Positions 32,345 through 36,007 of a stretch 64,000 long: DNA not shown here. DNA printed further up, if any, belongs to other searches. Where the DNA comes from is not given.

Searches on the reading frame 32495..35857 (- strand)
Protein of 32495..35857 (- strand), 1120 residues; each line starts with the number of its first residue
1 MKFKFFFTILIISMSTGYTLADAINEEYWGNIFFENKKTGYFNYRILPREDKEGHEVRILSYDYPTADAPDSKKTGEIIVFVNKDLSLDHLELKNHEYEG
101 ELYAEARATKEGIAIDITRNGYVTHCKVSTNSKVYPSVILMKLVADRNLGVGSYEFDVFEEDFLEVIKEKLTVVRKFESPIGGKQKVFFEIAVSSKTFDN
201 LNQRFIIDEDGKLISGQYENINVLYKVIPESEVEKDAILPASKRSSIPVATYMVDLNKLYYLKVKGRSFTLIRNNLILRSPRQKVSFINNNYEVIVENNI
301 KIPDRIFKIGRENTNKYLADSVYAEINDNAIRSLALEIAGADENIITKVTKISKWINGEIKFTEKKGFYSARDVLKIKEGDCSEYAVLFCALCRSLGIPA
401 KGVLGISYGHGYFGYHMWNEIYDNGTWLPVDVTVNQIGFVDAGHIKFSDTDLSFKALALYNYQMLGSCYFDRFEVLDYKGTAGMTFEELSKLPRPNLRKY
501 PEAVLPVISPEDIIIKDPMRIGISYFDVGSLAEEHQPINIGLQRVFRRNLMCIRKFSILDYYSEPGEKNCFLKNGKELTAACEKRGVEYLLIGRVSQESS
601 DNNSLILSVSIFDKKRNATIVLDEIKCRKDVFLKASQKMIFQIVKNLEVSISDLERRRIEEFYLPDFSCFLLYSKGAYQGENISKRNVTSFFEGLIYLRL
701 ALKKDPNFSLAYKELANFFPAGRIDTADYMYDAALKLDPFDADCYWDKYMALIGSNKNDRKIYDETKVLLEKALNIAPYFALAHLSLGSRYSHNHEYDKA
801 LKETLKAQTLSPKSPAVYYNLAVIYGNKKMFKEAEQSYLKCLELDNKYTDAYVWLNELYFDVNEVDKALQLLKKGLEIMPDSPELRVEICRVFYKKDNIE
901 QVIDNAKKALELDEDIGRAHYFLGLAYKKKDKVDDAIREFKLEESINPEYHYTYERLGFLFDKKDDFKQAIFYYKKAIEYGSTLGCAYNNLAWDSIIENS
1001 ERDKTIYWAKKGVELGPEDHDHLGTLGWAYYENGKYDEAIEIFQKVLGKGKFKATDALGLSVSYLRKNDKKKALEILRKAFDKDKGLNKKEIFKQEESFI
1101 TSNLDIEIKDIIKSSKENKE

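Call 9: search_protein_families(library=pfam, proteins=[window:32495-35857:-], max_evalue=0.1)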
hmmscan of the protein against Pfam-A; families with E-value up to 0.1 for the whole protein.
window:32495-35857:- (1120 aa): 23 families
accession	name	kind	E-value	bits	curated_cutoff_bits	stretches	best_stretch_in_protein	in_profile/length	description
PF07719.23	TPR_2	-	1.5e-27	93.8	27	3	1025-1047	6-28/34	Tetratricopeptide repeat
PF00515.34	TPR_1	-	1.4e-24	85.2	27.8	3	816-846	2-32/34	Tetratricopeptide repeat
PF01841.26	Transglut_core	-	3.6e-22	79.1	23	1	333-431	2-107/108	Transglutaminase-like superfamily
PF13431.12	TPR_17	-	4e-21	73.9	24.4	2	1010-1041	3-34/34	Tetratricopeptide repeat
PF13181.12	TPR_8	-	2.2e-18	65.2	25.7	3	817-847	3-33/34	Tetratricopeptide repeat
PF14559.12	TPR_19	-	2.5e-17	63.4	25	2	830-885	6-61/68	Tetratricopeptide repeat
PF13414.12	TPR_11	-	1.4e-16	60.3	26.8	3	796-827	9-40/42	TPR repeat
PF13424.12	TPR_12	-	6.2e-14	52.4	30.1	2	1023-1047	48-72/77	Tetratricopeptide repeat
PF13428.12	TPR_14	-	7.8e-14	51.3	23.5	0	783-823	3-43/44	Tetratricopeptide repeat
PF13432.12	TPR_16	-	1.5e-12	48.1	32.7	1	1026-1080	3-57/65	Tetratricopeptide repeat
PF12895.13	ANAPC3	-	4.6e-12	46.5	27.2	1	1004-1046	7-49/82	Anaphase-promoting complex, cyclosome, subunit 3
PF13176.12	TPR_7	-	6.2e-12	45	27.9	1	1026-1047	5-26/36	Tetratricopeptide repeat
PF13374.12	TPR_10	-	1.9e-07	31.3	27.5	1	1023-1047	5-29/42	Tetratricopeptide repeat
PF13174.12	TPR_6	-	2.5e-06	28.2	26.3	1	1026-1047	6-27/33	Tetratricopeptide repeat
PF25063.1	ARM_TT21_C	-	2.5e-06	28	35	1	903-981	81-159/209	Tetratricopeptide repeat protein 21 C-terminal ARM domain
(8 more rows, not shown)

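Call 34: search_protein_families(library=ncbifam, proteins=[window:32495-35857:-], max_evalue=1)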
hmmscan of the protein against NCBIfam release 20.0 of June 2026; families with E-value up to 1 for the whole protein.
window:32495-35857:- (1120 aa): 31 families (the best 25 are shown)
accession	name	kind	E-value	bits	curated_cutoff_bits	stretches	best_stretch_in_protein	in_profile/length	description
TIGR02917.1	PEP_TPR_lipo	equivalog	1e-33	116.3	312.2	3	698-899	488-685/899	XrtA/PEP-CTERM system TPR-repeat protein PrsT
NF040959.1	MamA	equivalog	1.6e-32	112.7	200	3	859-979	81-201/204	magnetosome protein MamA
TIGR02521.1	type_IV_pilW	equivalog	2.9e-21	76.1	154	4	885-1076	33-224/234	type IV pilus biogenesis/stability protein PilW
NF033762.1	social_mot_Tgl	equivalog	3.5e-17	62.6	225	3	832-964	83-217/252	social motility TPR repeat lipoprotein Tgl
NF033758.1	gliding_GltE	equivalog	1.5e-15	57.1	225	2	834-979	207-353/411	adventurous gliding motility TPR repeat lipoprotein GltE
TIGR02552.1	LcrH_SycD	equivalog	3e-11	43.2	104.8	3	1018-1080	16-78/136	SycD/LcrH family type III secretion system chaperone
TIGR02795.1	tol_pal_ybgF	equivalog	2.2e-10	41.2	90.1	3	1026-1079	45-101/119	tol-pal system protein YbgF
NF008757.0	PRK11788.1-5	equivalog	2.9e-10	39.9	363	1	783-977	71-275/388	lipopolysaccharide assembly protein LapB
NF052415.1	T3SS_chap_SctY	equivalog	9e-10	39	70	2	1017-1084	3-70/106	type III secretion apparatus assembly chaperone SctY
TIGR00540.1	TPR_hemY_coli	hypoth_equivalog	9e-09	34.6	142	3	857-977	269-385/385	heme biosynthesis-associated TPR protein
TIGR00990.1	3a0801s09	subfamily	3.1e-08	32.7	757.25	2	799-985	315-501/615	mitochondrial import receptor subunit TOM70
NF047507.1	TPR_BatC_Lepto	exception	4e-08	33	175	2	1029-1086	67-128/214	TPR repeat-containing protein BatC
NF033920.0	C39_PA2778_fam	equivalog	1.6e-07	31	150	1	766-844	175-253/255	PA2778 family cysteine peptidase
NF008756.0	PRK11788.1-4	equivalog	6e-07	28.8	474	2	783-981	71-279/389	lipopolysaccharide assembly protein LapB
TIGR04510.1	mod_pep_cyc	subfamily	1.3e-06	27.3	400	1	754-812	405-463/814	putative peptide modification system cyclase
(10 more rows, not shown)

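Call 85: search_protein_families(library=padloc, proteins=[window:32495-35857:-], max_evalue=0.01)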
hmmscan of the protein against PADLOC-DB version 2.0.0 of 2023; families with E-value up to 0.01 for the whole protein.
window:32495-35857:- (1120 aa): 1 family
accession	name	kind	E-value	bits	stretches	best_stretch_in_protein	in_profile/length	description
PDLC01101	PrimPol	-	0.0013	15.5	1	798-924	16-124/490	adaptation polymerase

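Call 86: search_protein_families(library=phrogs, proteins=[window:32495-35857:-], max_evalue=0.01)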
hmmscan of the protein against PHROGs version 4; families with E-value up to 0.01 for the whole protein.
window:32495-35857:- (1120 aa): 5 families
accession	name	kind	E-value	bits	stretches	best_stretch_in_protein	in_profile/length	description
phrog_7590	-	unknown function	2.1e-27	97.4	3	810-955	50-195/234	-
phrog_24039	-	unknown function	1.1e-12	48.1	1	787-907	556-680/780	-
phrog_8741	-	unknown function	8e-05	23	1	886-1097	40-265/380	-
phrog_22932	-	unknown function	0.00021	20.8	1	753-882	504-631/646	-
phrog_13126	-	moron, auxiliary metabolic gene and host takeover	0.00035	20.9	0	799-879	213-293/394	beta-1,4-glycosyltransferase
